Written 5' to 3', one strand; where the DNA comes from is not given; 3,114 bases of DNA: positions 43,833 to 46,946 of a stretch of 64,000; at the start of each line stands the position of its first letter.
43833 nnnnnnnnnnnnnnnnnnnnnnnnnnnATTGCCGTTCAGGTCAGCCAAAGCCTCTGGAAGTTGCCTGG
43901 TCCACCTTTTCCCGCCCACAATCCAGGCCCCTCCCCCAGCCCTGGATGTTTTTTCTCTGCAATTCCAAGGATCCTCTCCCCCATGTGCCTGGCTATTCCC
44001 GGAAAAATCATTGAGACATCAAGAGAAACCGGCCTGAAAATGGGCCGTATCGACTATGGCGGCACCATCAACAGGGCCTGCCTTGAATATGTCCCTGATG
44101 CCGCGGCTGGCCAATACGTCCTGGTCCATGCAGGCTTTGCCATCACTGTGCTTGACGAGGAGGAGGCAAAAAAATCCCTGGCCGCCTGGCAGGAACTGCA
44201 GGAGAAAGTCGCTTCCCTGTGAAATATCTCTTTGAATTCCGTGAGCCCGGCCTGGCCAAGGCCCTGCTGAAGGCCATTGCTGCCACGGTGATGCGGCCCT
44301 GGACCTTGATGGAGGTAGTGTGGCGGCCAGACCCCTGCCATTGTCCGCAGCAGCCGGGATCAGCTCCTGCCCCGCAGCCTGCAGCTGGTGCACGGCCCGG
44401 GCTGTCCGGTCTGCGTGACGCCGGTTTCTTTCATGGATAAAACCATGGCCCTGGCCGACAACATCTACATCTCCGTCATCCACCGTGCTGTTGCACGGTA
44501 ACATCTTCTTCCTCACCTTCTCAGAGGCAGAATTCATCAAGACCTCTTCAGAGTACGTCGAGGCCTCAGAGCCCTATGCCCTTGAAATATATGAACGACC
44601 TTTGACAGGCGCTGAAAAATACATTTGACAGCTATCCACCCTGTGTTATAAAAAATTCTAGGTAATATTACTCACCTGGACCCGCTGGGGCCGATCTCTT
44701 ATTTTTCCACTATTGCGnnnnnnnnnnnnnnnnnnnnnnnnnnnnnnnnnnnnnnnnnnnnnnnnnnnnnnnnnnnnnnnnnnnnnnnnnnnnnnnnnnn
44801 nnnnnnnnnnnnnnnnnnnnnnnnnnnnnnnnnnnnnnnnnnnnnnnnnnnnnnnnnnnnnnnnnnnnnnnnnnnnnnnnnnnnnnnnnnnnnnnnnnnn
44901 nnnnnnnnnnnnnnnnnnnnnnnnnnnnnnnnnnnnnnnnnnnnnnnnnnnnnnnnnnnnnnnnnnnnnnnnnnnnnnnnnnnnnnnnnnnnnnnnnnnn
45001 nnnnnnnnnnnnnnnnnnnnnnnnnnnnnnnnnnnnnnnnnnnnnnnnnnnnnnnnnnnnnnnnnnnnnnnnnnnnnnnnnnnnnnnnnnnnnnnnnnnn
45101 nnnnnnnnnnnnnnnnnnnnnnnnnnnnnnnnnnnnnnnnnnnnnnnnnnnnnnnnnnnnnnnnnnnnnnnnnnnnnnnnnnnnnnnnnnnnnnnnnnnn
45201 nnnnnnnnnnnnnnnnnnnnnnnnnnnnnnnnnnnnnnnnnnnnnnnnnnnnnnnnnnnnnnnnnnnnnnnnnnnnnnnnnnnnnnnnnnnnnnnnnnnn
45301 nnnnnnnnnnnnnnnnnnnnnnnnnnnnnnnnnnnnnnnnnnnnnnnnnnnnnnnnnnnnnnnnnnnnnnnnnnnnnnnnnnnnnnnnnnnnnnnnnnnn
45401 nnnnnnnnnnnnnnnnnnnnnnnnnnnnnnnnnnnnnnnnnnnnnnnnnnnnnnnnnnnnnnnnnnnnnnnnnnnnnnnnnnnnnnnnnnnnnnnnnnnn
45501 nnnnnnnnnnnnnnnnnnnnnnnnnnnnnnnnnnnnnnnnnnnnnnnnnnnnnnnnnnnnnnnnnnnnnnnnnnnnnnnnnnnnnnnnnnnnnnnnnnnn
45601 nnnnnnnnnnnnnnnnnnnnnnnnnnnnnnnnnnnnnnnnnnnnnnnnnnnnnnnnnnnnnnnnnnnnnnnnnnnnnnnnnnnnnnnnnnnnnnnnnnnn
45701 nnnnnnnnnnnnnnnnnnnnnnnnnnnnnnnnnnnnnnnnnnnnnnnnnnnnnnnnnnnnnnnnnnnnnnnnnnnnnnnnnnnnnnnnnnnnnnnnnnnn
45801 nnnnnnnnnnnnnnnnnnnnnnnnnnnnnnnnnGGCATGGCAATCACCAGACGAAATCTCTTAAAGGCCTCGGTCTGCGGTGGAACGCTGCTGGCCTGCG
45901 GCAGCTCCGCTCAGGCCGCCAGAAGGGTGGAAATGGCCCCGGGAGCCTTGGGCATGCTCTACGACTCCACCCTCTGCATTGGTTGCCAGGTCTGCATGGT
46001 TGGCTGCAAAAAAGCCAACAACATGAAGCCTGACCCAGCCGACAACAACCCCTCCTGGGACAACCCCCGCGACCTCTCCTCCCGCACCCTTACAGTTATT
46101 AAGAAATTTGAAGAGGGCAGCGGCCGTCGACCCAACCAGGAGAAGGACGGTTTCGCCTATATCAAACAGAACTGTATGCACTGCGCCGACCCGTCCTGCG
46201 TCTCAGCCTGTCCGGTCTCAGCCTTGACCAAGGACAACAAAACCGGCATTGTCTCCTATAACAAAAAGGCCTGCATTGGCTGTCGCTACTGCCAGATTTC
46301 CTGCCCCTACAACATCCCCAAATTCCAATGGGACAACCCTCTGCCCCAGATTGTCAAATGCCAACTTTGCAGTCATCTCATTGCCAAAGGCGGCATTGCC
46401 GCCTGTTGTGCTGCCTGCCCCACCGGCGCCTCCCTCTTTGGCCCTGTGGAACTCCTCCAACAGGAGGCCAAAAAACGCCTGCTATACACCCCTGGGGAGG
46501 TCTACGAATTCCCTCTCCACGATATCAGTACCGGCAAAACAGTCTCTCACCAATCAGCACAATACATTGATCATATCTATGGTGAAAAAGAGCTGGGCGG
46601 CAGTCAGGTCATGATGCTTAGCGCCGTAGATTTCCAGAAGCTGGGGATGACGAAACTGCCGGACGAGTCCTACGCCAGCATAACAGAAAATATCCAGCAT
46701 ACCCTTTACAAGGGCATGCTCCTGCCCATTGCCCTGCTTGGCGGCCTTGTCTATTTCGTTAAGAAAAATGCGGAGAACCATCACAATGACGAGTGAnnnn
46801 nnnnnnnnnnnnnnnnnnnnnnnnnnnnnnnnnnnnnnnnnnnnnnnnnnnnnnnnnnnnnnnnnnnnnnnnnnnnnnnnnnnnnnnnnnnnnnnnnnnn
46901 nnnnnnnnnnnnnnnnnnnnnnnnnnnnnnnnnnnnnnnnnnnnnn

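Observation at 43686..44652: Chimeric hypD-5'/folA-3' relic and extra hypC in front of the Hyb hydrogenase operon: footprint of an old tandem duplication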

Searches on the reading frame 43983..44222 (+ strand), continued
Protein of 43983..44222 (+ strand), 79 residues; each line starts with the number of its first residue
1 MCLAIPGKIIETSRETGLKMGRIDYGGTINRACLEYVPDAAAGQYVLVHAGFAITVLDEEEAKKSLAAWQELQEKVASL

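Call 32: search_protein_families(library=pfam, proteins=[L094:2-157:-, L007:123-413:+, L007:632-961:+], max_evalue=0.01)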
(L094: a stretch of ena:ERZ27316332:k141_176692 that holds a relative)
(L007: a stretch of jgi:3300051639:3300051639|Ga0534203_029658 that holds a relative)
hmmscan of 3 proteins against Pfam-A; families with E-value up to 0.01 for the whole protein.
L094:2-157:- (52 aa): 0 families

L007:123-413:+ (97 aa): 2 families
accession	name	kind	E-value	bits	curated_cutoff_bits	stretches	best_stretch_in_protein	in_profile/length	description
PF06347.19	SH3_4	-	2.8e-12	46.6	24.1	1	44-96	2-54/56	Bacterial SH3 domain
PF08239.17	SH3_3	-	3.2e-10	40.5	27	1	45-96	1-53/54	Bacterial SH3 domain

L007:632-961:+ (109 aa): 1 family
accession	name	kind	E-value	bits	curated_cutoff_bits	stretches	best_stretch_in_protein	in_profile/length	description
PF00186.24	DHFR_1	-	2.1e-36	125.5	25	1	2-108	29-134/159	Dihydrofolate reductase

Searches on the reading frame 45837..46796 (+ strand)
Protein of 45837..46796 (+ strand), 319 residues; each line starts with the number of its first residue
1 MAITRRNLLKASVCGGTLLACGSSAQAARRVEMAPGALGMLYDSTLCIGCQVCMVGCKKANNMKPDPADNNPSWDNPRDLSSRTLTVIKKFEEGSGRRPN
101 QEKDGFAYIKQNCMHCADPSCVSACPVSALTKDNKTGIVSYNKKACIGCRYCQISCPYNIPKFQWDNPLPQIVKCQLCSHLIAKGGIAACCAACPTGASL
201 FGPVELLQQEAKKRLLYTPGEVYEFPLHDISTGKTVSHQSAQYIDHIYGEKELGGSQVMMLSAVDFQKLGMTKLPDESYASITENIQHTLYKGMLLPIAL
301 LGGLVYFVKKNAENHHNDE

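Call 6: search_protein_families(library=ncbifam, proteins=[window:45837-46796:+])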
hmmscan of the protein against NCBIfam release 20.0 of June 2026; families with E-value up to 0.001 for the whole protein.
window:45837-46796:+ (319 aa): 31 families (the best 25 are shown)
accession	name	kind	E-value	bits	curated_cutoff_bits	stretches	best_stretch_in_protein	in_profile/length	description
NF008134.0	PRK10882.1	equivalog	1.1e-127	425.6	263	1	3-318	2-322/329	hydrogenase 2 operon protein HybA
NF045715.1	sulf_resp_HmcB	equivalog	1.7e-58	198.1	420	2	5-221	2-215/307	sulfate respiration complex iron-sulfur protein HmcB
TIGR01582.1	FDH-beta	equivalog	7.1e-38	130.3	334.7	1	26-215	10-193/283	formate dehydrogenase subunit beta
TIGR02951.1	DMSO_dmsB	equivalog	2.3e-31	109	214.1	1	38-209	2-158/161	DMSO/selenate family reductase complex B subunit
TIGR03149.1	cyt_nit_nrfC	equivalog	1.5e-27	96.4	377.6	1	3-213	2-193/225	cytochrome c nitrite reductase Fe-S protein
NF041782.1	mnquin_red_QrcC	equivalog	3.4e-25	89.1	400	1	39-172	2-128/239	menaquinone reductase iron-sulfur cluster-binding subunit QrcC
NF045797.1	DsrO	equivalog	1.1e-24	87.2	200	1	109-215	99-213/235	sulfate reduction electron transfer complex DsrMKJOP subunit DsrO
NF042979.1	EthbenzDh_ebdB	equivalog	1e-20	73.9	740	1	93-206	136-244/354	ethylbenzene dehydrogenase subunit beta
NF011569.0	PRK14993.1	equivalog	3.3e-20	72.6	416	1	109-205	96-189/244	tetrathionate reductase subunit TtrB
TIGR03478.1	DMSO_red_II_bet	subfamily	6.5e-19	68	480.7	1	92-203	113-219/321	DMSO reductase family type II enzyme, iron-sulfur subunit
NF041715.1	arsenate_red_ArrB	equivalog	7.1e-18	65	450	2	38-168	3-111/233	arsenate respiratory reductase iron-sulfur subunit ArrB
NF038355.1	FDH3_beta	equivalog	1.8e-17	64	240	1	105-178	46-121/180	formate dehydrogenase FDH3 subunit beta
NF045766.1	PhenlGlyoxDHPadI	equivalog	6e-16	58.2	700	1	110-220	52-155/443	NADH-dependent phenylglyoxylate dehydrogenase subunit beta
NF007382.0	PRK09898.1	equivalog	4.1e-15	55.9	213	1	105-198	115-197/208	ferredoxin-like protein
TIGR01660.1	narH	equivalog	2.6e-14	52.5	524.05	1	107-195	177-263/492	nitrate reductase subunit beta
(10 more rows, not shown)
